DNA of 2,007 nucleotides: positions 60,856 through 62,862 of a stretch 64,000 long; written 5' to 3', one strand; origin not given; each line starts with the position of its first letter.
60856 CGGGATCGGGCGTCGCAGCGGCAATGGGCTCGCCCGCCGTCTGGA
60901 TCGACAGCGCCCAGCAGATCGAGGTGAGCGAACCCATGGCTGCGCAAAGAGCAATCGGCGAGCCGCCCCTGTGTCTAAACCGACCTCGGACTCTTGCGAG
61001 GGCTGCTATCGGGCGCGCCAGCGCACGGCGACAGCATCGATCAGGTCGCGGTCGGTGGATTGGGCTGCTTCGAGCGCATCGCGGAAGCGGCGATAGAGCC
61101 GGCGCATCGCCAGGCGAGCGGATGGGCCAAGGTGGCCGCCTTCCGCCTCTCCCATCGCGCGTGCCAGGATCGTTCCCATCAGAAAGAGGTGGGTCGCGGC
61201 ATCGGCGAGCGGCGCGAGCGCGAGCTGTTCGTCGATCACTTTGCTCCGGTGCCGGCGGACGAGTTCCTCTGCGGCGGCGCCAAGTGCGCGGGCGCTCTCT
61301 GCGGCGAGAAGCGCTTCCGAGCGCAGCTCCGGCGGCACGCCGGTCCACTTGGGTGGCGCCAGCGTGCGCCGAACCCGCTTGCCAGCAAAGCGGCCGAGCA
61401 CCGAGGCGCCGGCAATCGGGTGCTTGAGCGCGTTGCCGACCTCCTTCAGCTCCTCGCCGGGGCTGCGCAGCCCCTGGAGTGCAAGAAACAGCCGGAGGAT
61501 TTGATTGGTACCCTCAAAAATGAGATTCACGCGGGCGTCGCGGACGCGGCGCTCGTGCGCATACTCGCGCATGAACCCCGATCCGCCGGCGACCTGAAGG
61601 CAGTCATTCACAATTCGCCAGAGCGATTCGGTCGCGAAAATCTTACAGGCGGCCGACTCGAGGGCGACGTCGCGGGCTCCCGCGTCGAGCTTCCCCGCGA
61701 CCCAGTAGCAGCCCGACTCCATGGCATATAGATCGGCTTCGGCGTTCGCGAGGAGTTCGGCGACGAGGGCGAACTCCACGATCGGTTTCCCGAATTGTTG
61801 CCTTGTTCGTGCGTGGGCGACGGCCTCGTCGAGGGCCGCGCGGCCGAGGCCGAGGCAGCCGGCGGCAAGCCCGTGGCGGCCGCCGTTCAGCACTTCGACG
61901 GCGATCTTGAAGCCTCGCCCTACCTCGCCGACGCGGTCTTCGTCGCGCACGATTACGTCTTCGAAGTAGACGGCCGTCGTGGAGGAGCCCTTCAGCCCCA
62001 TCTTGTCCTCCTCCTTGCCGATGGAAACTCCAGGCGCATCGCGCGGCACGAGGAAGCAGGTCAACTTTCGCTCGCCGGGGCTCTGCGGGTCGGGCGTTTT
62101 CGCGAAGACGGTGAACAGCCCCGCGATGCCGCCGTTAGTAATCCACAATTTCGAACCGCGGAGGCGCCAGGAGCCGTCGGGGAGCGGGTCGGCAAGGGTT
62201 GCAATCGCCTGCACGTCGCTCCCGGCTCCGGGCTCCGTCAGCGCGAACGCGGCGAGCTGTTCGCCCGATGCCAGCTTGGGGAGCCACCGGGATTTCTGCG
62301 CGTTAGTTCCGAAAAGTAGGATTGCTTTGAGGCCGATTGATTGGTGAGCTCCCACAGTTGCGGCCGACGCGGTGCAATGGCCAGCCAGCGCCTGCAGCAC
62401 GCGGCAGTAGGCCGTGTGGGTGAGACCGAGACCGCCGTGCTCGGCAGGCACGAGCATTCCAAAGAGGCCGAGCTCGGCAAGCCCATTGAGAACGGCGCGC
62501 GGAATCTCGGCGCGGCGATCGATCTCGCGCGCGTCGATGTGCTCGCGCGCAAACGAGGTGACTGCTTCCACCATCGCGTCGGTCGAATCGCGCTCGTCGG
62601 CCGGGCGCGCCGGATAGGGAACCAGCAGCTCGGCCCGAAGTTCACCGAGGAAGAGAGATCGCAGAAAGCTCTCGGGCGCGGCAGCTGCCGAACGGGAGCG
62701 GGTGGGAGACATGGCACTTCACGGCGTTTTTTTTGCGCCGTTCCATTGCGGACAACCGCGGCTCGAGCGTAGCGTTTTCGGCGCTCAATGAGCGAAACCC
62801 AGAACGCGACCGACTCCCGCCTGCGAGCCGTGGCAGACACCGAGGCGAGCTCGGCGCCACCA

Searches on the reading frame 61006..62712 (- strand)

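Call 7: search_protein_families(library=pfam, proteins=[window:61006-62712:-], max_evalue=0.01)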
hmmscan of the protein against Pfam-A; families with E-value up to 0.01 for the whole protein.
window:61006-62712:- (568 aa): 6 families
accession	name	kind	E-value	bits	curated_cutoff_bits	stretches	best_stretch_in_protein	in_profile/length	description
PF00441.29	Acyl-CoA_dh_1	-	6.2e-40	137.2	22.4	1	265-411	1-146/150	Acyl-CoA dehydrogenase, C-terminal domain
PF02771.21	Acyl-CoA_dh_N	-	1.3e-29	103.3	22.9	1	44-151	4-113/113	Acyl-CoA dehydrogenase, N-terminal domain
PF02770.24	Acyl-CoA_dh_M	-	1.4e-27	96.1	33.3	1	155-253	1-97/97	Acyl-CoA dehydrogenase, middle domain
PF21343.2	ACAD9-ACADV_C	-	4.7e-15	56.4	27.8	1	461-520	1-60/120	ACAD9/ACADV, C-terminal domain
PF08028.16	Acyl-CoA_dh_2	-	3.4e-14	53.7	22.7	1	282-403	3-133/134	Acyl-CoA dehydrogenase, C-terminal domain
PF22924.1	ACOX_C_alpha1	-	9e-05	22.8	27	1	347-408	101-162/169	Acyl-CoA oxidase, C-alpha1 domain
